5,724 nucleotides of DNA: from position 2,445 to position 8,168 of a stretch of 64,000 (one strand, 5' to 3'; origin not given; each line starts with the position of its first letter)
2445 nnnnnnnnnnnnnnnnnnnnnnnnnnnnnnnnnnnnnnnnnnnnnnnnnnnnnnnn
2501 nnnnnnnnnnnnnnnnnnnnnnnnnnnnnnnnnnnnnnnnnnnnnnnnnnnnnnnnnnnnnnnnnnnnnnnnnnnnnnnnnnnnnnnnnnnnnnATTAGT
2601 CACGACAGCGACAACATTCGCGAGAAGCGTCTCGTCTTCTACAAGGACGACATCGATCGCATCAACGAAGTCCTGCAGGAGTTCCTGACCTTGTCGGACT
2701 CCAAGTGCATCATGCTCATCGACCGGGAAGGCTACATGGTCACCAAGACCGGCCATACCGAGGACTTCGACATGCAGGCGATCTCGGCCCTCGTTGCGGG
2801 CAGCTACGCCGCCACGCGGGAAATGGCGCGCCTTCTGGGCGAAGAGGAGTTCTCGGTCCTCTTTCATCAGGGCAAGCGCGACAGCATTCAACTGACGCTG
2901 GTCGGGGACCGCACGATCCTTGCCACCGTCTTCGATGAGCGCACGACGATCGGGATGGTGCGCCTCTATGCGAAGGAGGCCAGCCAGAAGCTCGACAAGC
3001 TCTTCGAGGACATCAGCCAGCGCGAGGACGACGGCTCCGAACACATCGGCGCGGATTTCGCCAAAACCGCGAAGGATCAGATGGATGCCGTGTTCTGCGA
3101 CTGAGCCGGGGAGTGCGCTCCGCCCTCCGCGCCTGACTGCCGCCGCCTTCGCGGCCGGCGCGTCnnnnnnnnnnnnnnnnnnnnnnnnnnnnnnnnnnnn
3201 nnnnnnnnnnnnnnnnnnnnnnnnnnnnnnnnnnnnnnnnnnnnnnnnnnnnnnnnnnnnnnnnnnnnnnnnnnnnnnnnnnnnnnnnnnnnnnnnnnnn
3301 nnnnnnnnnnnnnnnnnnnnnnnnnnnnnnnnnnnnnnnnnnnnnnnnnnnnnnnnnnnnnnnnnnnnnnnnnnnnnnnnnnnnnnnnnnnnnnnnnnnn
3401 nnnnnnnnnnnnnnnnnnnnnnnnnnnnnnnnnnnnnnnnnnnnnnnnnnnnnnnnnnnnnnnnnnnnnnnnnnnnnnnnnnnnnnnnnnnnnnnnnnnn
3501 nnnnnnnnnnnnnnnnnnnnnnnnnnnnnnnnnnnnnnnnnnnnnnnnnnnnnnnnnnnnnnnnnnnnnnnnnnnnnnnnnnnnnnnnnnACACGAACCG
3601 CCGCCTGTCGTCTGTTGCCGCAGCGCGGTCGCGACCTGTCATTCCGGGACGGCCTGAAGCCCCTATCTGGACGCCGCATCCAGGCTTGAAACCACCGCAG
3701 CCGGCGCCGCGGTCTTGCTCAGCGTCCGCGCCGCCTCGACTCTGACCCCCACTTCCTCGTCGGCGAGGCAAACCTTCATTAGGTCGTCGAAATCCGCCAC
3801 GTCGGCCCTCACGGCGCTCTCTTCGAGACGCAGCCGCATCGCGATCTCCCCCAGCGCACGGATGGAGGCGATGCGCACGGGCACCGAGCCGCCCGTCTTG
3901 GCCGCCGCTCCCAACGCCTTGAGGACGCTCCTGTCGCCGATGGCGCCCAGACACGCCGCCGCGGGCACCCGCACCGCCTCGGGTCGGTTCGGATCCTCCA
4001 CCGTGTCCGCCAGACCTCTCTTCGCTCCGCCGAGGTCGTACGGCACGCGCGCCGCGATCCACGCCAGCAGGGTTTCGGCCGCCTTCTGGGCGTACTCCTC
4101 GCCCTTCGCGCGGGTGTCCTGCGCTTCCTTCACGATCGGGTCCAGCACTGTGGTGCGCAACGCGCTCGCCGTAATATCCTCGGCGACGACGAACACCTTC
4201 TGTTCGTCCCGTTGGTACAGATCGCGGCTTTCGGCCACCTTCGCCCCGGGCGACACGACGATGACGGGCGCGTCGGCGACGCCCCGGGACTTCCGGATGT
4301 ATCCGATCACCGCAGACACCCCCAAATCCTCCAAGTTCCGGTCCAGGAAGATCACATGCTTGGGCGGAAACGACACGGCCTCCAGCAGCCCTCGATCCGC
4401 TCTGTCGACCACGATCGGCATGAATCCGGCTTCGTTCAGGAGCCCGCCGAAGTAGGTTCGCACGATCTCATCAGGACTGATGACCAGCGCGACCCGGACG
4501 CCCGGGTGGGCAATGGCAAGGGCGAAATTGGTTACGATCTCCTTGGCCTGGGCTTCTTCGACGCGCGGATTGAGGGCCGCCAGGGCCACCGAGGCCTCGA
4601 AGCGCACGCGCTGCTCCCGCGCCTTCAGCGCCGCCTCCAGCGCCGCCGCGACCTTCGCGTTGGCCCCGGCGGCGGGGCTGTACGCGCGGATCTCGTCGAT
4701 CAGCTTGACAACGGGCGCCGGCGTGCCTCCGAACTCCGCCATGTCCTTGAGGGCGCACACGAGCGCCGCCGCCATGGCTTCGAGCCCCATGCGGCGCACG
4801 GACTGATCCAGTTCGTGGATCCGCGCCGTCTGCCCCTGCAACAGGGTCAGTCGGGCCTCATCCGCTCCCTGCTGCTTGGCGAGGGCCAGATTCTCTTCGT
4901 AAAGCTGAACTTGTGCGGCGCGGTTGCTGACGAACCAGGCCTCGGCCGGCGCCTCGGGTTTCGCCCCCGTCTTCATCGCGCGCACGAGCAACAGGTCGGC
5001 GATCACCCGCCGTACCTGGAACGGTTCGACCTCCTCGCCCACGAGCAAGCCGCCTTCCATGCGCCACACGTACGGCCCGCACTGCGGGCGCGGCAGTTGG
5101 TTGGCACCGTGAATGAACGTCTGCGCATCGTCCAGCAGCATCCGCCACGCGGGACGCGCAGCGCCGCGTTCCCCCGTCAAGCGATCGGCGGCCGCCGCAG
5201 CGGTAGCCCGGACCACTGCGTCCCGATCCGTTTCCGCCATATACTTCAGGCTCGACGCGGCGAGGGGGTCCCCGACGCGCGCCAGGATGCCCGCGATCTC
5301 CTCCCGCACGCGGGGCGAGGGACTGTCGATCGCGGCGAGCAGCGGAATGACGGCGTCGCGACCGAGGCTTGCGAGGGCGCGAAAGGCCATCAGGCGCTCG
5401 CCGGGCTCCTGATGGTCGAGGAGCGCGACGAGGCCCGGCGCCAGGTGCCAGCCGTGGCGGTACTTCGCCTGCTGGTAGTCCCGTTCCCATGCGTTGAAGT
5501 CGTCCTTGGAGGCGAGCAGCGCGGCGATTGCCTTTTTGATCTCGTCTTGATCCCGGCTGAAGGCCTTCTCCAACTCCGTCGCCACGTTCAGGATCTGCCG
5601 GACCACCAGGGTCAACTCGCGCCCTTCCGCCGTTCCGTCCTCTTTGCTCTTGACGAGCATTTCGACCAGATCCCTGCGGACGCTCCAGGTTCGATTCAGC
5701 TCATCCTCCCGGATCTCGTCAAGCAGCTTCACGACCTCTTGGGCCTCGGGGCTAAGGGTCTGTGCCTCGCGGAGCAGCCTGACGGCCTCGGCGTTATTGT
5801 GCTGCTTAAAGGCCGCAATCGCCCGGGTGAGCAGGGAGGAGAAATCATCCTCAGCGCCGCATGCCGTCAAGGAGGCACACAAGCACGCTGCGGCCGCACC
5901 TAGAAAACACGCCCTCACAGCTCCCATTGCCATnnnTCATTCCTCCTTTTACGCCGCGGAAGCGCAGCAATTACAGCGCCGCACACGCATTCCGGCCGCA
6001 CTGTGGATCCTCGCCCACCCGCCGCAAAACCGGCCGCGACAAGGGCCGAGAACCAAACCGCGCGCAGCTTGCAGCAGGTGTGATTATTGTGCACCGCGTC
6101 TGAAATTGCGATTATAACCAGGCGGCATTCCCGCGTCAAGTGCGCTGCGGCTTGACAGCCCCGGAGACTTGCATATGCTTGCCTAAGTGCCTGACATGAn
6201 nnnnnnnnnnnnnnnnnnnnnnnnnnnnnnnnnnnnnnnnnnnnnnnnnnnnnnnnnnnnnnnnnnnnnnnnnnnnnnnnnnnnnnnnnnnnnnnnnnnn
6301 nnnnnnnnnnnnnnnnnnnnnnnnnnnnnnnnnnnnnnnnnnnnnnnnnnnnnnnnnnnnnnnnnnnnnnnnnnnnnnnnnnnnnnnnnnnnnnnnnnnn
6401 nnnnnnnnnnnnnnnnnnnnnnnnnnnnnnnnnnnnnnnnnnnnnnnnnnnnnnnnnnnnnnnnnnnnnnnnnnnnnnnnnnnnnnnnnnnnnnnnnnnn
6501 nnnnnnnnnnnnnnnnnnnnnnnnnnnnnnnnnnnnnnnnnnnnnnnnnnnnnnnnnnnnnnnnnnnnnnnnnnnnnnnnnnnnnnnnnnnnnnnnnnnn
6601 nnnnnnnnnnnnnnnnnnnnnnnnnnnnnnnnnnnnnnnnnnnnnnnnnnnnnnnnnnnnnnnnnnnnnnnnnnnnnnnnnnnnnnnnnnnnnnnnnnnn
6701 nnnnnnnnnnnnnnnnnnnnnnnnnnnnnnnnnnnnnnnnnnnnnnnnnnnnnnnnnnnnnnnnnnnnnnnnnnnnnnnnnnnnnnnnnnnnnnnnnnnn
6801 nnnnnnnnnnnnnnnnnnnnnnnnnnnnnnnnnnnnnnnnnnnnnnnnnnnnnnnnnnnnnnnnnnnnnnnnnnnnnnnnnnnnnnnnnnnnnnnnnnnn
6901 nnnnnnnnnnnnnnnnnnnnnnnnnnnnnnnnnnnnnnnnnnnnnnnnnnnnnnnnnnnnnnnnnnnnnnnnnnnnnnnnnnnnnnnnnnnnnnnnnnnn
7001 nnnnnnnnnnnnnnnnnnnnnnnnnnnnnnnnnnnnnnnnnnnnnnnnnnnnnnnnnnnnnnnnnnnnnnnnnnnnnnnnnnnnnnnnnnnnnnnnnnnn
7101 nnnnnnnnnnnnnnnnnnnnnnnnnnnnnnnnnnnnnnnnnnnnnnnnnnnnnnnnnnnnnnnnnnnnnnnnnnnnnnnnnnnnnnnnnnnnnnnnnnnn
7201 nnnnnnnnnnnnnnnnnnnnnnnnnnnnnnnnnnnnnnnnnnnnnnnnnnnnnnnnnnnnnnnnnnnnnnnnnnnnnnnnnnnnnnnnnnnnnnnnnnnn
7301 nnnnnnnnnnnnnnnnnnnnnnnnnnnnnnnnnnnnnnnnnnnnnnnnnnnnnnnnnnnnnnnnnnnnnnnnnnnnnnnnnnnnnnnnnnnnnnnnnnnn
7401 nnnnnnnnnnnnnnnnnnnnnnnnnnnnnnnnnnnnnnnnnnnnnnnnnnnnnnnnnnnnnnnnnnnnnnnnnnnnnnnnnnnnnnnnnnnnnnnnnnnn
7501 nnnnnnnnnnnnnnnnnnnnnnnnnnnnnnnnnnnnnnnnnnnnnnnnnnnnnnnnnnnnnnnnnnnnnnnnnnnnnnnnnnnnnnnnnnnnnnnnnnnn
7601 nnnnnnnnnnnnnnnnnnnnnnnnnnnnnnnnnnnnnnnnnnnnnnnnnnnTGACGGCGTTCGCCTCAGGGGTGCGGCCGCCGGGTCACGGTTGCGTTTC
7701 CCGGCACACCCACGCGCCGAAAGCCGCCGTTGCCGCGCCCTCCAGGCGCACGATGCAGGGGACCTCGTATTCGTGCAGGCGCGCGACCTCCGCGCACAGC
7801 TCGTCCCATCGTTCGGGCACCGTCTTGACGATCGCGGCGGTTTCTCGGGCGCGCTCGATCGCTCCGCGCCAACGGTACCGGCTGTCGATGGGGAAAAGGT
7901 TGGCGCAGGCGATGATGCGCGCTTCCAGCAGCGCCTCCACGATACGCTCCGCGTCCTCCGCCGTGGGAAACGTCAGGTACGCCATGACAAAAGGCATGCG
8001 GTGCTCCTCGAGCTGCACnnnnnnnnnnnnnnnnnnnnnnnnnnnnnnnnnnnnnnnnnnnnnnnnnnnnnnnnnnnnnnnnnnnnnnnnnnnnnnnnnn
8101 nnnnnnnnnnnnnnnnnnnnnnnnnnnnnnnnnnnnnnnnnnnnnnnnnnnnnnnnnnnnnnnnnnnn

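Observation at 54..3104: Tail-anchored MglA-family GTPase packed among three Roadblock/LC7 proteins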

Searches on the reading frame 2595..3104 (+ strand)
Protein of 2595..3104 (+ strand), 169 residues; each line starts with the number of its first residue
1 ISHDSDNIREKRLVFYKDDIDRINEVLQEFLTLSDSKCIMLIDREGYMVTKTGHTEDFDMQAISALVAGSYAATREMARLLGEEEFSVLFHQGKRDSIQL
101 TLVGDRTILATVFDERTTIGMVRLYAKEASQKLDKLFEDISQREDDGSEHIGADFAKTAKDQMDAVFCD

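Call 4: search_protein_families(library=pfam, proteins=[window:2691-3104:+], max_evalue=0.01)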
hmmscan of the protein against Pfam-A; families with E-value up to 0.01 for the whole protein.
window:2691-3104:+ (137 aa): 1 family
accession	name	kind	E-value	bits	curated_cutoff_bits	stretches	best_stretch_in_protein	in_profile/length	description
PF03259.23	Robl_LC7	-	4.7e-10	39.5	23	1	7-80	18-90/91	Roadblock/LC7 domain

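Call 6: search_protein_families(library=ncbifam, proteins=[window:2595-3104:+], max_evalue=0.01)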
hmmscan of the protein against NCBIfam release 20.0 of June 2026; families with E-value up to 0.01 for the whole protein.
window:2595-3104:+ (169 aa): 1 family
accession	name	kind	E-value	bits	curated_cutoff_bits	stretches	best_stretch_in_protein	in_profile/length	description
NF052242.1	GTPaseActivMglBThm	equivalog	2.3e-26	92.8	200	1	10-167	3-160/161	GTPase-activating protein MglB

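Call 33: search_solved_structures(query=window:2595-3101:+, max_evalue=0.1, show_alignments=1)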
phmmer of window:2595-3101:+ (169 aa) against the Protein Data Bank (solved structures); distinct sequences matched with E-value up to 0.1: 9.
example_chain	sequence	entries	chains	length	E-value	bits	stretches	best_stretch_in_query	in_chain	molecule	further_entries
6h5b_B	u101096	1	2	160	1.2e-33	119.4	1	12-168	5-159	MglB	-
6izw_B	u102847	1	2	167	1.4e-33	119.1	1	12-168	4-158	Gliding motility protein MglB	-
6hjm_A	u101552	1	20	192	1.9e-33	118.7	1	12-168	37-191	MglB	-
1j3w_A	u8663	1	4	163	1.3e-18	70.6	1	10-139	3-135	Giding protein-mglB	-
3t1r_A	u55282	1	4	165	1.7e-17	66.9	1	10-139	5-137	Gliding protein MglB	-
3t1s_A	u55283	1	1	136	4.4e-17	65.6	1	13-139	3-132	Gliding protein MglB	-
3t1x_A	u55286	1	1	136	1.6e-16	63.8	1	13-139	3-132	Gliding protein MglB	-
3t12_B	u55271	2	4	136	5.9e-15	58.7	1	14-138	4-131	Gliding protein MglB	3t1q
7f8m_A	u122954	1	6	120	0.00037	23.6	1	19-127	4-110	Robl_LC7 domain-containing protein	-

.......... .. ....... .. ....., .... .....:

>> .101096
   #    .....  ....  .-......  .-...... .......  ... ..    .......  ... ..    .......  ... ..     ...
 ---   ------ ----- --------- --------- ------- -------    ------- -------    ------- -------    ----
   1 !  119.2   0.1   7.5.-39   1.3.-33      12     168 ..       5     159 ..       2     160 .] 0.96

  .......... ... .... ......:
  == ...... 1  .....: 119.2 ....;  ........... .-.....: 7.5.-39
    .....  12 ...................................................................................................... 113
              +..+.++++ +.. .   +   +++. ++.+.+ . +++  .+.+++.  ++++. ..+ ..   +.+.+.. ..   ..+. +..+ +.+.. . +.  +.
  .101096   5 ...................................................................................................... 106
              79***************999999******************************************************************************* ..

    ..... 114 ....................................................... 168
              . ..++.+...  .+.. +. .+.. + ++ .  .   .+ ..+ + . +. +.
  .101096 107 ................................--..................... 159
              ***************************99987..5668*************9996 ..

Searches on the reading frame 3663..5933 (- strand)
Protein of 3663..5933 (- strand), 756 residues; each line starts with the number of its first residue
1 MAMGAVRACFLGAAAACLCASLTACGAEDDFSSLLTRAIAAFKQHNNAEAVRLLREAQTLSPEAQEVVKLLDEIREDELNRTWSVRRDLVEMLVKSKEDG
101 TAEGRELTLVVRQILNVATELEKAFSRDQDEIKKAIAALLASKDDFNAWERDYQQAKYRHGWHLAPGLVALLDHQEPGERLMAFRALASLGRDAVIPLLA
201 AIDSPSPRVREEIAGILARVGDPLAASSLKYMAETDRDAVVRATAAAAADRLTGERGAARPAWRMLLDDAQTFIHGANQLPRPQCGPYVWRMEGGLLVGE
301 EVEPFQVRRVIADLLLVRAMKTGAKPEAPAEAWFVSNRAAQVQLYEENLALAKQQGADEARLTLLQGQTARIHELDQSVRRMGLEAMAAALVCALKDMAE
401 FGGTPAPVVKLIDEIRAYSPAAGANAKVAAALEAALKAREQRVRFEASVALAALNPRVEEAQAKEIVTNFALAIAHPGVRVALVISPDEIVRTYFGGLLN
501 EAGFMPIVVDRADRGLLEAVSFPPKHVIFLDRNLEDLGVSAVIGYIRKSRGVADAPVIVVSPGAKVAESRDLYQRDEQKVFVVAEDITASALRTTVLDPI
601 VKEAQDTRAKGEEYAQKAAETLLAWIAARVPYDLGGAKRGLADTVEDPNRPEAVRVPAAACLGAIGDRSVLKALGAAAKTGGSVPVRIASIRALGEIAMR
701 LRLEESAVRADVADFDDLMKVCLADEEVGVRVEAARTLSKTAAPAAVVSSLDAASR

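Call 4: search_protein_families(library=pfam, proteins=[window:3663-5933:-], max_evalue=0.01)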
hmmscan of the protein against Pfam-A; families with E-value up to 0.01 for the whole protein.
window:3663-5933:- (756 aa): 1 family
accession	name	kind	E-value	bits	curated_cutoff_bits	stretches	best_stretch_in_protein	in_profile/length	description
PF13646.12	HEAT_2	-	4.7e-18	65.7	27.7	2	166-248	2-86/88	HEAT repeats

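Call 6: search_protein_families(library=ncbifam, proteins=[window:3663-5933:-], max_evalue=0.01)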
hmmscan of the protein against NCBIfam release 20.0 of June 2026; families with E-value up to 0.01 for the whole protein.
window:3663-5933:- (756 aa): 3 families
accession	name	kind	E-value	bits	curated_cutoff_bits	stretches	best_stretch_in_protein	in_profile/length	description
NF058515.1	phyc_lyase_CpcF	equivalog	6.4e-11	42.2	220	2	165-247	32-114/200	C-phycocyanin alpha-cysteine-84 phycocyanobilin lyase subunit CpcF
NF041866.1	EpsW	equivalog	0.00025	20.7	200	1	480-562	6-89/131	exopolysaccharide biosynthesis response regulator EpsW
NF045915.1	PhycobilmeDegNblB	equivalog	0.00079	19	300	0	180-243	147-211/214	phycobilisome degradation protein NblB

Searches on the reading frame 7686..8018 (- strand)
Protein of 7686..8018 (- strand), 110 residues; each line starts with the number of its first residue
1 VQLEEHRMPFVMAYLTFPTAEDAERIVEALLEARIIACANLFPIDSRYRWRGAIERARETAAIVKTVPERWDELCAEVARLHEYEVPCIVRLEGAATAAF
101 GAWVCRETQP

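Call 43: search_protein_families(library=pfam, proteins=[window:7686-8018:-], max_evalue=0.001)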
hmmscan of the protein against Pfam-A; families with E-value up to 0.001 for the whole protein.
window:7686-8018:- (110 aa): 1 family
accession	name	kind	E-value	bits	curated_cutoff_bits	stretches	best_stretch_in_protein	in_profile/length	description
PF03091.20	CutA1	-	1.1e-26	92.9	22.4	1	12-105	2-97/99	CutA1 divalent ion tolerance protein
